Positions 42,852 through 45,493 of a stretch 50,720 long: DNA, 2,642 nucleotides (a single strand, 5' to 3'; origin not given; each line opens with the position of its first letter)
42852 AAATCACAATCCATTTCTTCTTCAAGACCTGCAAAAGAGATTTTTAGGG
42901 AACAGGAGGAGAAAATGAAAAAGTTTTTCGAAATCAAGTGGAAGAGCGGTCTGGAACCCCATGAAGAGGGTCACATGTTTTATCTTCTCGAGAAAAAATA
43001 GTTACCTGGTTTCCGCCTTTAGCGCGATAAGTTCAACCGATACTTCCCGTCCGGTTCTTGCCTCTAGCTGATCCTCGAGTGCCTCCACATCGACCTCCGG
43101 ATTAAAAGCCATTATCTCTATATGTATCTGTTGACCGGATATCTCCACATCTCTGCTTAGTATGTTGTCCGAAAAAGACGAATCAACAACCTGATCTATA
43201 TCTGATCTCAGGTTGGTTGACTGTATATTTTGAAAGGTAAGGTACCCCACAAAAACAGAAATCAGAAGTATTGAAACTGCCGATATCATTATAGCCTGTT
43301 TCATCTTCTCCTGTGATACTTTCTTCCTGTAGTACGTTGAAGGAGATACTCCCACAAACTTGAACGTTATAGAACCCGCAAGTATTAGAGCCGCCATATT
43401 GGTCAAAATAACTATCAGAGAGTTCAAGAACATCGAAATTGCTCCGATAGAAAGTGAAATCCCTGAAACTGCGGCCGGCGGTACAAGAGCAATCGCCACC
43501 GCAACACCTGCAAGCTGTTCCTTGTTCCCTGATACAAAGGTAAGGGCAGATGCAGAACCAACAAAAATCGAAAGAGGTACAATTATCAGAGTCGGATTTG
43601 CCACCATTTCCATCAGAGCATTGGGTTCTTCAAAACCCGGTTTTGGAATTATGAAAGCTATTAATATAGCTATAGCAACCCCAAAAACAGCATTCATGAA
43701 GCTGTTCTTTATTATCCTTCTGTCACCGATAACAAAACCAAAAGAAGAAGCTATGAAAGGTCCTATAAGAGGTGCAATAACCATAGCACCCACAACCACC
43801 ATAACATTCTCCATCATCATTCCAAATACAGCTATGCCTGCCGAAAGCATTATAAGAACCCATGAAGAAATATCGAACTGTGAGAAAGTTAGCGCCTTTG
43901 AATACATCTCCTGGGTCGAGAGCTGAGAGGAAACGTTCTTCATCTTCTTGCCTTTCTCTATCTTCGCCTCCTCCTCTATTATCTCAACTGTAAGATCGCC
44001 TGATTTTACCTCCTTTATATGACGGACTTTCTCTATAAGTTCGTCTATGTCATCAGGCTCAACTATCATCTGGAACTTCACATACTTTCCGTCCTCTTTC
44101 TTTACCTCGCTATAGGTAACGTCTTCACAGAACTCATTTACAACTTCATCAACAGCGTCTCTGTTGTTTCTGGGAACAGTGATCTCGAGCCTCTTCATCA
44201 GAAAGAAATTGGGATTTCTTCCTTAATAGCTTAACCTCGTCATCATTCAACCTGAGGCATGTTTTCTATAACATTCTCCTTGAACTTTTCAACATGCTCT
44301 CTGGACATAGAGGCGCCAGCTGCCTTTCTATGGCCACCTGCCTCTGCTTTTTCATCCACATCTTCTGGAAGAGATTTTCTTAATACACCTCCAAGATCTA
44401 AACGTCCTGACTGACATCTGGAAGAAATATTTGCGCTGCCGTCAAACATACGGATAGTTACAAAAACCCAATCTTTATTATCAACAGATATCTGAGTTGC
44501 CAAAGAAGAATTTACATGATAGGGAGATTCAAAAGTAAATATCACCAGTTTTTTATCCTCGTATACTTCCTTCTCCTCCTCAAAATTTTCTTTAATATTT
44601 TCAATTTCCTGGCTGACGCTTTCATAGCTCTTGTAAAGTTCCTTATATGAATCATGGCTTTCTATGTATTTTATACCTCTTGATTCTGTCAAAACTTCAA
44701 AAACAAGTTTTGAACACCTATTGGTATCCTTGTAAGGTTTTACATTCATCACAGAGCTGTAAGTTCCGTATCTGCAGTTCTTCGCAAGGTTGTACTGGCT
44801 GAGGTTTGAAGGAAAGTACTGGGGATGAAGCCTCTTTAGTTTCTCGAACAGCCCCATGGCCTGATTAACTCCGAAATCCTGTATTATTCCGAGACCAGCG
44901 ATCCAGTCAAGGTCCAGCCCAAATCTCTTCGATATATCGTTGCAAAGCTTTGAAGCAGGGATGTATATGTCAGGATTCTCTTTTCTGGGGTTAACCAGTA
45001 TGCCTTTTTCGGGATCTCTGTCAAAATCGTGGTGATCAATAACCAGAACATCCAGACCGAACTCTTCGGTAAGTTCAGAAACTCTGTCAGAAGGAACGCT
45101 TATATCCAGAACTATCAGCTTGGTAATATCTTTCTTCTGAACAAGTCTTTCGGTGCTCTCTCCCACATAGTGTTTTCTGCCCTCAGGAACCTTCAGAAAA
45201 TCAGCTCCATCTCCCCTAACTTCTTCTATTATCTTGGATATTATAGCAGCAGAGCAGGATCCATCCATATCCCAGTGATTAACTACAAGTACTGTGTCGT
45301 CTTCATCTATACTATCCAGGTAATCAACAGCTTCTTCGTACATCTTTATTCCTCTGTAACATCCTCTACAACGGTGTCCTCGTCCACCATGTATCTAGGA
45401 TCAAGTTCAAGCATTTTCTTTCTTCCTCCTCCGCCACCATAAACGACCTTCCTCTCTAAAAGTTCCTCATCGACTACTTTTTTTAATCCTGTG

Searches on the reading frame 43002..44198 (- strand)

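Call 18: search_protein_families(library=pfam, proteins=[window:43002-44198:-], max_evalue=0.001)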
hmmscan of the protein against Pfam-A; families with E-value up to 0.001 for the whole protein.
window:43002-44198:- (398 aa): 1 family
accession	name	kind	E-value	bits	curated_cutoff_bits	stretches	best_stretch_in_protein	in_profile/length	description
PF04087.19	DUF389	-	7.8e-28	97.7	23.9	1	139-273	1-137/137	Domain of unknown function (DUF389)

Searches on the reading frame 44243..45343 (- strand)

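Call 18: search_protein_families(library=pfam, proteins=[window:44243-45343:-], max_evalue=0.001)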
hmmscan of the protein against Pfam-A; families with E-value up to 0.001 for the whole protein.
window:44243-45343:- (366 aa): 2 families
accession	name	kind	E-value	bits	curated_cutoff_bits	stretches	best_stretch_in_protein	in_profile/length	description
PF01368.27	DHH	-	5.4e-10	40.1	28.1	1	18-122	2-89/125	DHH family, N-terminal domain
PF02272.25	DHHA1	-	0.00014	22.7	25.9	1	289-360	29-98/102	DHHA1 domain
